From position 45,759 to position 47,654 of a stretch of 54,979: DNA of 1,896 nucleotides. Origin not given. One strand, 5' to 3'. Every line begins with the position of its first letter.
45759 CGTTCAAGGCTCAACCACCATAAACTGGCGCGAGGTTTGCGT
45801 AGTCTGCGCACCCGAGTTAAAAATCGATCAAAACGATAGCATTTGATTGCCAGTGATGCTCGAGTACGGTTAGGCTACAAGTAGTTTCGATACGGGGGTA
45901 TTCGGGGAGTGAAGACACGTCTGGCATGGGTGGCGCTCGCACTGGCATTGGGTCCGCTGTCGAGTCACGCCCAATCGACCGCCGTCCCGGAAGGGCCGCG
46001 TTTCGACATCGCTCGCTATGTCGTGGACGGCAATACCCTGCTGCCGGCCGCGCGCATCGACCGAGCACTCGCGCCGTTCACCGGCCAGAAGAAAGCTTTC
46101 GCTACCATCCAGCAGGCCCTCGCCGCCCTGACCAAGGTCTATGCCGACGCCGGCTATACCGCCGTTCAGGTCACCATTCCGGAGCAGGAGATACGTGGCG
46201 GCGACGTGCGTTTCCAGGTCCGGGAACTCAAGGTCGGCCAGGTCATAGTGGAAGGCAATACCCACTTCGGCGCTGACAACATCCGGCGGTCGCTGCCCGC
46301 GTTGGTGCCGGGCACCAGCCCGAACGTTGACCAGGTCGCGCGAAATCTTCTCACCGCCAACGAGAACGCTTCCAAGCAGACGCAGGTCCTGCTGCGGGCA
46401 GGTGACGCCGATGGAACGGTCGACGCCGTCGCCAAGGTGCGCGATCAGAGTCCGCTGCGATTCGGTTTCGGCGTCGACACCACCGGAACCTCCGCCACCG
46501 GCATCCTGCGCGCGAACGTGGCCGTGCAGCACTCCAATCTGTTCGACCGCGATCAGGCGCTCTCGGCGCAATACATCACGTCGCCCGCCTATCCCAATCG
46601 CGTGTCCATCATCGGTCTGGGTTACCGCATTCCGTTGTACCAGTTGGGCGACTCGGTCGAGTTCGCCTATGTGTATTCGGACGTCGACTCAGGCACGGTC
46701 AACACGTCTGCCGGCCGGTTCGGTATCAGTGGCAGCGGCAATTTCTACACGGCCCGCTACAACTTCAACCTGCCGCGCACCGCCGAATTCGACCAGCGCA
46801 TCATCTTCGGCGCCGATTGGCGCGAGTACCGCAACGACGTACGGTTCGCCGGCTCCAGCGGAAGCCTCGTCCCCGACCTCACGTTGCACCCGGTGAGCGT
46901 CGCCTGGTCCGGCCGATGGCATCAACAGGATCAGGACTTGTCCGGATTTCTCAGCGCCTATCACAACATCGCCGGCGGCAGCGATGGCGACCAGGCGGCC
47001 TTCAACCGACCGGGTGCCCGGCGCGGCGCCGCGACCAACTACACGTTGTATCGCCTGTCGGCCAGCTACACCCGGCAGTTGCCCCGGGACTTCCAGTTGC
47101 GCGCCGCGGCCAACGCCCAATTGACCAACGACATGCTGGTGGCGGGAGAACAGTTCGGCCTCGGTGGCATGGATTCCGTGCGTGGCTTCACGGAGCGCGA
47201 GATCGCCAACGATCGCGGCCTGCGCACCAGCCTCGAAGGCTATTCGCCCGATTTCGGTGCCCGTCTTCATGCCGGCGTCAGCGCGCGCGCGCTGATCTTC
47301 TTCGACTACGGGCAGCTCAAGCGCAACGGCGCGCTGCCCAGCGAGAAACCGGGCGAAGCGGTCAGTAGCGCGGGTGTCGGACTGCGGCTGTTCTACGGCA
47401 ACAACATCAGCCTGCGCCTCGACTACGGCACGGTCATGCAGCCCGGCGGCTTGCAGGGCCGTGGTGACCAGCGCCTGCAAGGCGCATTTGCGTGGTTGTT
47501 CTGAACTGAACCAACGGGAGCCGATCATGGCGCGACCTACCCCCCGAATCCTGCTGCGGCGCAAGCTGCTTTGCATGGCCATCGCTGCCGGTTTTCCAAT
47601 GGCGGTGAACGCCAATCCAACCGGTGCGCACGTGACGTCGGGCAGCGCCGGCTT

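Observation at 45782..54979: Two-partner secretion pair translationally coupled to a secreted FecR-domain protein: candidate uncharacterised surface/periplasmic signalling module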

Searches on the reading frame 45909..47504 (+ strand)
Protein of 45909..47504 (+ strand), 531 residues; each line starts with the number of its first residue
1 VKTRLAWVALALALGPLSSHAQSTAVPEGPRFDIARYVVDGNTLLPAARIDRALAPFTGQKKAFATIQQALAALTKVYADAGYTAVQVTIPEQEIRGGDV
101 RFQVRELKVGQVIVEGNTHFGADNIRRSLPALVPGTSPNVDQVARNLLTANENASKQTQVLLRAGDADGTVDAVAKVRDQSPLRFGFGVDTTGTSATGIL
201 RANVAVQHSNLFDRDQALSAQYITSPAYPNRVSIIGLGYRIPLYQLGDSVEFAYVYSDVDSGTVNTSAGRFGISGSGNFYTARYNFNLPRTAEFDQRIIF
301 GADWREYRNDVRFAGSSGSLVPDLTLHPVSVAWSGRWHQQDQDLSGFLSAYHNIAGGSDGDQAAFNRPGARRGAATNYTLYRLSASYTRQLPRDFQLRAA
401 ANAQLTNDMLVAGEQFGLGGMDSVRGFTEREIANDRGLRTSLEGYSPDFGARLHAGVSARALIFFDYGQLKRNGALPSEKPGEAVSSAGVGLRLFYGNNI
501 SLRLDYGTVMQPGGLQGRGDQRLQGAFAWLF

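Call 7: search_protein_families(library=pfam, proteins=[window:45909-47504:+], max_evalue=0.01)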
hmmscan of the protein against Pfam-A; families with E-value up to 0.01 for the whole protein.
window:45909-47504:+ (531 aa): 4 families
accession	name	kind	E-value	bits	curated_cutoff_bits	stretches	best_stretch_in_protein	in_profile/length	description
PF03865.19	ShlB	-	1.8e-23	83.9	22.7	1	175-494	7-311/311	Haemolysin secretion/activation protein ShlB/FhaC/HecB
PF08479.16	POTRA_2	-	3.5e-16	59.3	24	1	32-106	1-75/76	POTRA domain, ShlB-type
PF01103.29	Omp85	-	3.6e-07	30.4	24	1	379-508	156-304/325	Omp85 superfamily domain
PF07244.20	POTRA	-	3.2e-06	28.2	21.3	0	34-106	3-78/79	Surface antigen variable number repeat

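Call 8: search_protein_families(library=ncbifam, proteins=[window:45909-47504:+], max_evalue=0.01)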
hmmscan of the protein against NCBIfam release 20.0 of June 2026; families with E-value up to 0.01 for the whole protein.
window:45909-47504:+ (531 aa): 4 families
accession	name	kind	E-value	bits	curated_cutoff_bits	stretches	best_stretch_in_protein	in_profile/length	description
TIGR03303.1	OM_YaeT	equivalog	5e-12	45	297.15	1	25-225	234-437/741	outer membrane protein assembly factor BamA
NF058613.1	OMPAssmBamADein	equivalog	1.7e-06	26.3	1050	1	34-115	186-268/857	outer membrane protein assembly factor BamA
NF047779.1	Omp85_fam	subfamily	0.00028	20.5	200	1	413-509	314-409/423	Omp85 family outer membrane protein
TIGR00992.1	3a0901s03IAP75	subfamily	0.0043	15.3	1163.25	0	413-438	612-637/718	IAP75 family chloroplast envelope protein translocase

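Call 9: find_encoding_contigs(protein=window:45909-47504:+, flank=10000, max_places=6)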
Protein window:45909-47504:+ (531 aa): 1 contig read that carries it; 1 place shown.
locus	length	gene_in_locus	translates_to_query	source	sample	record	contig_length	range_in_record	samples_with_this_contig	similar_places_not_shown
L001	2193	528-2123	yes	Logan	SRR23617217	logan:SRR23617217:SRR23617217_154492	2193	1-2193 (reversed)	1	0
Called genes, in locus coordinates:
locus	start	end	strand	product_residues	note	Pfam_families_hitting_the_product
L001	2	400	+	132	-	?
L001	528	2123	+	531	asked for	PF07244:POTRA (faint), PF08479:POTRA_2, PF03865:ShlB, PF01103:Omp85 (weak)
